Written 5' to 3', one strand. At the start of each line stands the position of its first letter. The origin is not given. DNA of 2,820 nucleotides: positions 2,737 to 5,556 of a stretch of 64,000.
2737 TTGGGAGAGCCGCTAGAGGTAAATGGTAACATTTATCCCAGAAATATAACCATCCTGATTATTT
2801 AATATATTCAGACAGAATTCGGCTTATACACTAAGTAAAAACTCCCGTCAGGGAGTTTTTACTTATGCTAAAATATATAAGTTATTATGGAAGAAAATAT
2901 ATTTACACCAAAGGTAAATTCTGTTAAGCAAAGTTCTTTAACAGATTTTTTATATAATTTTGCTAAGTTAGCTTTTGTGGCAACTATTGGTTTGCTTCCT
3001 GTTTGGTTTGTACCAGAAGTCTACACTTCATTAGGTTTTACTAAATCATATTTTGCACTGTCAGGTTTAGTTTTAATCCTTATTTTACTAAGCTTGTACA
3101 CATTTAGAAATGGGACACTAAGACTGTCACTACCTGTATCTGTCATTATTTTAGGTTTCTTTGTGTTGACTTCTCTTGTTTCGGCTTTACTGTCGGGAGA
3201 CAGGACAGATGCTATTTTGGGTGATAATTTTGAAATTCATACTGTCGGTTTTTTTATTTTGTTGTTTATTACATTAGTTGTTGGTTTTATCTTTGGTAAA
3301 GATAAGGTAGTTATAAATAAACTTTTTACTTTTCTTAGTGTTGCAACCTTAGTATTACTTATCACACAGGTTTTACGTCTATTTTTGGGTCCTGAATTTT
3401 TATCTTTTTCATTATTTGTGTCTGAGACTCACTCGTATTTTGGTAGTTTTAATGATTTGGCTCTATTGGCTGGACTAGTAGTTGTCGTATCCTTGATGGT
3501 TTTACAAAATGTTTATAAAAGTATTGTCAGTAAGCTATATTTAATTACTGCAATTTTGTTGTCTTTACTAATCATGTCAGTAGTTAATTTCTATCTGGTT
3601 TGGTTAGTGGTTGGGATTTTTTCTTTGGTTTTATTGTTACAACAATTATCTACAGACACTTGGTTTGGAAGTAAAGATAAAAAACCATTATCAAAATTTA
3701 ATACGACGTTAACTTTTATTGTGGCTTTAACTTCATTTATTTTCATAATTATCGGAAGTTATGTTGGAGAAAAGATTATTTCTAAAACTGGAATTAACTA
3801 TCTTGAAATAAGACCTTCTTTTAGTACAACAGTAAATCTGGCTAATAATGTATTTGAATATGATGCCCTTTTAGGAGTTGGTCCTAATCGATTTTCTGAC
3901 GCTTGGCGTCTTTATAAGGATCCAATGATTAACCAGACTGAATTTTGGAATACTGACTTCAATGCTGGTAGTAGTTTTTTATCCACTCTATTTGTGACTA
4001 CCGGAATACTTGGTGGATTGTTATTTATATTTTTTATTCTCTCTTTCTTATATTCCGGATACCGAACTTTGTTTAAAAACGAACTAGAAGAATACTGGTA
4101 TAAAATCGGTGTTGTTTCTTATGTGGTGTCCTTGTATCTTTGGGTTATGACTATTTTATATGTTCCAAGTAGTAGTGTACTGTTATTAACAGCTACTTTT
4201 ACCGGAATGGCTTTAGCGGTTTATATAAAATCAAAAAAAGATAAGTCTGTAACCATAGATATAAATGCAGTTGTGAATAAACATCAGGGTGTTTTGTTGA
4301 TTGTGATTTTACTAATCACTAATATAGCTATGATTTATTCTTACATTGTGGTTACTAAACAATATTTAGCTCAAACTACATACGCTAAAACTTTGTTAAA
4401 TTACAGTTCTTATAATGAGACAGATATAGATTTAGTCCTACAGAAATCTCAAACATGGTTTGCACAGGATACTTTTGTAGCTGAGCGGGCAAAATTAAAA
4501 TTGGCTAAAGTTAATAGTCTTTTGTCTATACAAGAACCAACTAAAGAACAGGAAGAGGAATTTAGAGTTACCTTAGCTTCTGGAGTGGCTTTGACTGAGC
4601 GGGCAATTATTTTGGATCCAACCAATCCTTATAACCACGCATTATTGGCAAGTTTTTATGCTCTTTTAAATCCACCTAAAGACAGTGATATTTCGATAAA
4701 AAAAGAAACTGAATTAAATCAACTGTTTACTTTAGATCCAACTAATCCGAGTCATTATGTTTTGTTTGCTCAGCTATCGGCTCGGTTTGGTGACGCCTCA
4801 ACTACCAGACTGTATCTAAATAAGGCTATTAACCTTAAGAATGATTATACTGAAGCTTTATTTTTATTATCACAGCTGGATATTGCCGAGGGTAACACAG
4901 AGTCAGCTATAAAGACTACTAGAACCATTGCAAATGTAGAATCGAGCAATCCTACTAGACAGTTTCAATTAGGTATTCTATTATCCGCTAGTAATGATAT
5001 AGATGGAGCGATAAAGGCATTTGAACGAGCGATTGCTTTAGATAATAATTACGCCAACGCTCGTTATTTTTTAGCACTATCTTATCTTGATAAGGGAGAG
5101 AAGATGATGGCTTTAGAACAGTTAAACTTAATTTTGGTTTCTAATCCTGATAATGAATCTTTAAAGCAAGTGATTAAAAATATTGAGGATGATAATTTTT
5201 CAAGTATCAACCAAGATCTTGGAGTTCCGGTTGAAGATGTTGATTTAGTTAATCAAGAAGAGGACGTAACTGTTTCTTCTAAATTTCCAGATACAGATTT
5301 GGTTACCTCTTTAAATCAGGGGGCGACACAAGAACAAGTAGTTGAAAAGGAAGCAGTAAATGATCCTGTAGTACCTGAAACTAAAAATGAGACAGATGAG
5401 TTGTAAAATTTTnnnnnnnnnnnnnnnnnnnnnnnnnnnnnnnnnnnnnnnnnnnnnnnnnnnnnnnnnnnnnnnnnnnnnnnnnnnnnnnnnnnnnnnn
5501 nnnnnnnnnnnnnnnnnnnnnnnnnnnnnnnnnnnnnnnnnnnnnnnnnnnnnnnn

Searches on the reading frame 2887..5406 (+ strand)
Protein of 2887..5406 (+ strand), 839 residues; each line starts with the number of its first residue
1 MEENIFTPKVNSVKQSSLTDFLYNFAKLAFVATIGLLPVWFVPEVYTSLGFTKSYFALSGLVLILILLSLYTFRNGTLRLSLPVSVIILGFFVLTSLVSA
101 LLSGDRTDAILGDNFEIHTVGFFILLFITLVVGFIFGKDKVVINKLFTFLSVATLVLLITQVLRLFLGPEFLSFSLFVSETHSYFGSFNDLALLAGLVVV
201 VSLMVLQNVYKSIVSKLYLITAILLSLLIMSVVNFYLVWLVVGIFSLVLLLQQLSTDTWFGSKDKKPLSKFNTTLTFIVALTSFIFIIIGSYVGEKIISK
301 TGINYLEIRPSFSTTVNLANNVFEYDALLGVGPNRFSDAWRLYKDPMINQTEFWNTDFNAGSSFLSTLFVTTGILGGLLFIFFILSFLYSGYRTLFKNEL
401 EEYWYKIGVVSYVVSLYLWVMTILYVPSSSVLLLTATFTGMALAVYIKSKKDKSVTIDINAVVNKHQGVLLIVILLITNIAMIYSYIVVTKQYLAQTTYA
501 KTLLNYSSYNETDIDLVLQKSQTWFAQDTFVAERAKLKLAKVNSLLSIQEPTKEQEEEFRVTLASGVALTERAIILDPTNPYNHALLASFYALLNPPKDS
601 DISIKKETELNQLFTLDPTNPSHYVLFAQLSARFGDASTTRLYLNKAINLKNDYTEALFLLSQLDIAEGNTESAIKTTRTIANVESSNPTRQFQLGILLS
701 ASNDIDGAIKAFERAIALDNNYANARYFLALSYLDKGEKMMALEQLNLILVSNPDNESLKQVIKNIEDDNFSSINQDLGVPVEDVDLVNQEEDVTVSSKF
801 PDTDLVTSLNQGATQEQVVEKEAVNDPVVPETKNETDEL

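Call 7: search_protein_families(library=pfam, proteins=[window:2887-5406:+])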
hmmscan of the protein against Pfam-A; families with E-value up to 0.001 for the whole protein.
window:2887-5406:+ (839 aa): 11 families
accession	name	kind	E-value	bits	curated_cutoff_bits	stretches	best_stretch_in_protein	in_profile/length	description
PF14559.12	TPR_19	-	5.6e-12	46.2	25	1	701-761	3-63/68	Tetratricopeptide repeat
PF07719.23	TPR_2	-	3e-07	30.5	27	0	693-722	5-34/34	Tetratricopeptide repeat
PF13414.12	TPR_11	-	4.6e-07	29.9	26.8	1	701-737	6-42/42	TPR repeat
PF13431.12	TPR_17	-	4.7e-06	26.9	24.4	0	711-744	1-34/34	Tetratricopeptide repeat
PF13428.12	TPR_14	-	1.4e-05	25.7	23.5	0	692-730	4-42/44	Tetratricopeptide repeat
PF00515.34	TPR_1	-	2.7e-05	24.2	27.8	0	693-722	5-34/34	Tetratricopeptide repeat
PF13181.12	TPR_8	-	3e-05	24.3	25.7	0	693-721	5-33/34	Tetratricopeptide repeat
PF23914.1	TPR_CcmH_CycH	-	3.1e-05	24.3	42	0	694-757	55-121/158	Cytochrome c-type biogenesis protein H TPR domain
PF13432.12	TPR_16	-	3.5e-05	24.6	32.7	1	694-756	2-64/65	Tetratricopeptide repeat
PF12895.13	ANAPC3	-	0.00019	22.1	27.2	0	703-747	3-47/82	Anaphase-promoting complex, cyclosome, subunit 3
PF25063.1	ARM_TT21_C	-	0.00077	19.8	35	0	652-761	92-202/209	Tetratricopeptide repeat protein 21 C-terminal ARM domain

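Call 8: find_encoding_contigs(protein=window:2887-5406:+, flank=3000, max_places=6)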
Protein window:2887-5406:+ (839 aa): no gene with exactly this product is on record in the collection.

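Call 26: find_related_loci(query=window:2887-5406:+, collection=metagenome_contigs, flank=3000)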
Query window:2887-5406:+ (839 aa) in metagenome_contigs; peptide patterns used: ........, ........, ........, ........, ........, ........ (x = any residue, [..] = any of these).
95 stretches matched a pattern; 1 encode a relative of the query (tblastn E <= 1e-3); 1 distinct loci.
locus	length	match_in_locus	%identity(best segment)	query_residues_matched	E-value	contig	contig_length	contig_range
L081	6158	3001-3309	32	684-778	2e-8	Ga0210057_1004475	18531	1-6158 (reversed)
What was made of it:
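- Tried and rejected: The metagenome scan with the adjacent TPR protein gave one 32%-identity hit (call 26).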

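Call 27: find_homologous_proteins(query=window:2887-5406:+, max_evalue=1e-20)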
Query window:2887-5406:+ (839 aa): 207 proteins with E <= 1e-20 among 8000 candidates; the best 120 are listed.
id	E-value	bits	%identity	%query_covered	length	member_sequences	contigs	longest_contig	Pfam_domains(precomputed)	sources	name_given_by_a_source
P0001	0.0e+0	1789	100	100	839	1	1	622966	PF14559.13,PF13431.13,PF13414.13,PF12895.14,PF21033.5,PF13428.13,PF07719.24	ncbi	ncbi:MAG: tetratricopeptide repeat protein [Candidatus Paceibacterota bacterium]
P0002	4.5e-258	877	50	99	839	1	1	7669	PF25063.1,PF13431.13,PF23914.2,PF13414.13,PF13428.13,PF14559.13,PF00515.35,PF12895.14,PF21033.5,PF13432.13,PF13181.13,PF07719.24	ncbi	-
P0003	4.8e-258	877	48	99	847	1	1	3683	PF25063.1,PF23914.2,PF13414.13,PF13428.13,PF14559.13,PF13371.13,PF00515.35,PF12895.14,PF21033.5,PF13432.13,PF13181.13,PF07719.24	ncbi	-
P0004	2.7e-248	844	49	100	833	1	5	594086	PF13431.13,PF23914.2,PF13414.13,PF13428.13,PF14559.13,PF13371.13,PF00515.35,PF12895.14,PF13424.13,PF21033.5,PF13432.13,PF13181.13,PF07719.24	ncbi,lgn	-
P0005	6.5e-245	833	48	98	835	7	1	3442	PF25063.1,PF13431.13,PF23914.2,PF13414.13,PF13428.13,PF14559.13,PF13371.13,PF00515.35,PF12895.14,PF21033.5,PF13432.13,PF13181.13,PF07719.24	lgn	-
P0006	1.6e-244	832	49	96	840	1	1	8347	PF14559.13,PF25063.1,PF23914.2,PF13414.13,PF12895.14,PF21033.5,PF13432.13,PF13428.13,PF13181.13,PF07719.24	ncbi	-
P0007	7.5e-244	830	47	98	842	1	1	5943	PF14559.13,PF23914.2,PF13414.13,PF13371.13,PF00515.35,PF12895.14,PF21033.5,PF13432.13,PF13428.13,PF13181.13,PF07719.24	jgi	-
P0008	1.7e-242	825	49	97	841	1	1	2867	PF14559.13,PF13431.13,PF23914.2,PF13414.13,PF00515.35,PF12895.14,PF21033.5,PF13432.13,PF13428.13,PF13181.13,PF07719.24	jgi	-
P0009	1.5e-239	815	47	99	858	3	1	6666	PF25063.1,PF14853.13,PF13431.13,PF23914.2,PF13414.13,PF13428.13,PF14559.13,PF13371.13,PF00515.35,PF12895.14,PF21033.5,PF13432.13,PF13181.13,PF07719.24,PF13174.13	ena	-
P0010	3.4e-239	814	47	99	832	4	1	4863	PF13431.13,PF09976.16,PF23914.2,PF25060.1,PF13414.13,PF13428.13,PF14559.13,PF13371.13,PF00515.35,PF12895.14,PF21033.5,PF13181.13,PF07719.24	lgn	-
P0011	5.3e-239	814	47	100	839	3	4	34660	PF25063.1,PF13431.13,PF23914.2,PF13414.13,PF13428.13,PF14559.13,PF13371.13,PF00515.35,PF12895.14,PF21033.5,PF13432.13,PF13181.13,PF07719.24,PF13174.13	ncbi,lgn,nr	ncbi:MAG: tetratricopeptide repeat protein [Candidatus Pacebacteria bacterium]|nr:tetratricopeptide 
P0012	6.3e-239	813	47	97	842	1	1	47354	PF14559.13,PF23914.2,PF13414.13,PF12895.14,PF21033.5,PF13428.13,PF13181.13,PF07719.24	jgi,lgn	jgi:tetratricopeptide (TPR) repeat protein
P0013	1.4e-238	812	49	97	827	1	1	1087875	PF14559.13,PF23914.2,PF13414.13,PF12895.14,PF13432.13,PF13428.13,PF13181.13,PF07719.24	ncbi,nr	ncbi:MAG: tetratricopeptide repeat protein [Candidatus Nomurabacteria bacterium]|nr:MAG: tetratricop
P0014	3.3e-237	808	47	97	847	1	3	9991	PF13431.13,PF23914.2,PF13414.13,PF13428.13,PF14559.13,PF00515.35,PF12895.14,PF21033.5,PF13432.13,PF13181.13,PF14561.13,PF07719.24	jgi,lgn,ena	-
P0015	6.0e-236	804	46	97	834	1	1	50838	PF14559.13,PF13431.13,PF23914.2,PF13414.13,PF13371.13,PF12895.14,PF21033.5,PF13432.13,PF13428.13,PF13181.13,PF07719.24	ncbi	-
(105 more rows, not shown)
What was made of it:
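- Tried and rejected: The large protein collection holds the window's own protein, and the next relative is 50% identical (call 27).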

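Call 51: find_encoding_contigs(protein=P0002, flank=1500, max_places=2)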
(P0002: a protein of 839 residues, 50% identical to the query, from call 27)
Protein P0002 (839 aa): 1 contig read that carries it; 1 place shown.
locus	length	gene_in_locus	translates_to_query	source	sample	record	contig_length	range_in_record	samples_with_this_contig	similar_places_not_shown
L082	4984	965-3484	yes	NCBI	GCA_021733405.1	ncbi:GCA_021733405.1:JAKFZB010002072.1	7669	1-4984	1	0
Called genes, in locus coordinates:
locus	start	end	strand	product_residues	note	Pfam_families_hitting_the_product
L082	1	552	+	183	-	?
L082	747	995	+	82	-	-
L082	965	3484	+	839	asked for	PF00515:TPR_1 (faint), PF07719:TPR_2 (faint), PF21033:RMD1-3 (faint), PF13414:TPR_11 (faint), PF13431:TPR_17 (faint), PF25063:ARM_TT21_C (faint), PF12895:ANAPC3 (faint), PF14559:TPR_19 (weak), +4 more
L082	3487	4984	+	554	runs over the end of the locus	PF03023:MurJ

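Call 52: find_encoding_contigs(protein=P0003, flank=1500, max_places=2)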
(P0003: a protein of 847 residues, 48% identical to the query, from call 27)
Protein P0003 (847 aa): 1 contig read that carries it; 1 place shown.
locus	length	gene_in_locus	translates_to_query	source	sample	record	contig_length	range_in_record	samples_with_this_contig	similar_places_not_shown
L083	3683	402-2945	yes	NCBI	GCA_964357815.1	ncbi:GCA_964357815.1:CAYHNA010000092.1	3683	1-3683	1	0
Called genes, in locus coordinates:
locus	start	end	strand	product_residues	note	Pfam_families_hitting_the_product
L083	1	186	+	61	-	?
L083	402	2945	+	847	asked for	PF00515:TPR_1 (faint), PF21033:RMD1-3 (faint), PF13414:TPR_11 (faint), PF25063:ARM_TT21_C (weak), PF07719:TPR_2 (faint), PF12895:ANAPC3 (faint), PF13181:TPR_8 (faint), PF14559:TPR_19 (weak), +4 more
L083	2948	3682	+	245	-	?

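Call 53: find_encoding_contigs(protein=P0006, flank=1500, max_places=2)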
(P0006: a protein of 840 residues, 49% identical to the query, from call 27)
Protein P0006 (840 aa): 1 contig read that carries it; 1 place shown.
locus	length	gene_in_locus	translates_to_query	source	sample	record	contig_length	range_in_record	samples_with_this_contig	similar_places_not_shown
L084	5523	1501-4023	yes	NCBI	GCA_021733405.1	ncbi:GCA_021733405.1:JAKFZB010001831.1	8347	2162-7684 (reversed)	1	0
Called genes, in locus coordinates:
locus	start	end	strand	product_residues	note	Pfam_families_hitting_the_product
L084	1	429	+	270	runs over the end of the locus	PF02535:Zip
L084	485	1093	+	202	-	PF02643:DUF192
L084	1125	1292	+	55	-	-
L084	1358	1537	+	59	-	-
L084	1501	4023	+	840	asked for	PF25063:ARM_TT21_C (faint), PF23914:TPR_CcmH_CycH (faint), PF21033:RMD1-3 (faint), PF07719:TPR_2 (faint), PF13181:TPR_8 (faint), PF13414:TPR_11 (faint), PF13428:TPR_14 (faint), PF14559:TPR_19, +2 more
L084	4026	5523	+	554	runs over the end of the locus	PF03023:MurJ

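Call 54: find_encoding_contigs(protein=P0007, flank=1500, max_places=2)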
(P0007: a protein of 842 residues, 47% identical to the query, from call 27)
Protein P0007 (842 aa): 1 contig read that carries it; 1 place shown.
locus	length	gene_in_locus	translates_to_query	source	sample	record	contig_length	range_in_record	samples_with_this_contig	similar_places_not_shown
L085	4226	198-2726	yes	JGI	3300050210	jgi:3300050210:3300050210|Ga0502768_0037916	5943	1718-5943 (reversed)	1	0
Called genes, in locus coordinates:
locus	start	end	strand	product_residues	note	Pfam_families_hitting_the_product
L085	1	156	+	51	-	?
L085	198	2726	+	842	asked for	PF07719:TPR_2 (faint), PF21033:RMD1-3 (faint), PF12895:ANAPC3 (faint), PF13181:TPR_8 (faint), PF13414:TPR_11 (faint), PF13428:TPR_14 (faint), PF14559:TPR_19 (weak), PF14559:TPR_19, +4 more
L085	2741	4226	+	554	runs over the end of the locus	PF03023:MurJ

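Call 55: find_encoding_contigs(protein=P0009, flank=1500, max_places=2)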
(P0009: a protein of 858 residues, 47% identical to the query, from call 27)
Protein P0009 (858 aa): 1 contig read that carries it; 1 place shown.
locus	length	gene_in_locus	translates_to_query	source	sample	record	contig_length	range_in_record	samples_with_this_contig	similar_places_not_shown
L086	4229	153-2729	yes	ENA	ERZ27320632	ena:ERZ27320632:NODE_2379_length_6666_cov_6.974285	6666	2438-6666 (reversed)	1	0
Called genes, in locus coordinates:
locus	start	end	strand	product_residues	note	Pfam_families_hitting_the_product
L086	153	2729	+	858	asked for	PF13431:TPR_17 (faint), PF21033:RMD1-3 (faint), PF07719:TPR_2 (faint), PF25063:ARM_TT21_C, PF14559:TPR_19 (weak), PF12895:ANAPC3, PF13432:TPR_16 (weak), PF14559:TPR_19, +8 more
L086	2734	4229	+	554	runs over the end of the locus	PF03023:MurJ, PF13440:Polysacc_synt_3 (weak)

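Call 56: find_encoding_contigs(protein=P0010, flank=1500, max_places=2)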
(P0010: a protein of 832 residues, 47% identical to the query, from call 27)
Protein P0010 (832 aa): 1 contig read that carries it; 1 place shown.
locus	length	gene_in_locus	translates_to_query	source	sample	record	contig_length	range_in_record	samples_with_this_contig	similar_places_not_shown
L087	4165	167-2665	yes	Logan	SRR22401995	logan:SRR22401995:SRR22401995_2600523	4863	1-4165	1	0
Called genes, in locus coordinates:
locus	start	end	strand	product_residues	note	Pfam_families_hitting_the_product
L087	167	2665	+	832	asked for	PF13431:TPR_17 (faint), PF09976:TPR_21 (faint), PF21033:RMD1-3 (faint), PF12895:ANAPC3 (faint), PF13181:TPR_8 (faint), PF13414:TPR_11 (faint), PF25060:ARM_TT21_2nd (faint), PF14559:TPR_19 (weak), +5 more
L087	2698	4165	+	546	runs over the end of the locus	PF03023:MurJ, PF13440:Polysacc_synt_3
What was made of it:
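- Tried and rejected: Six contig look-ups of the nearest TPR homologues (calls 51-56).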
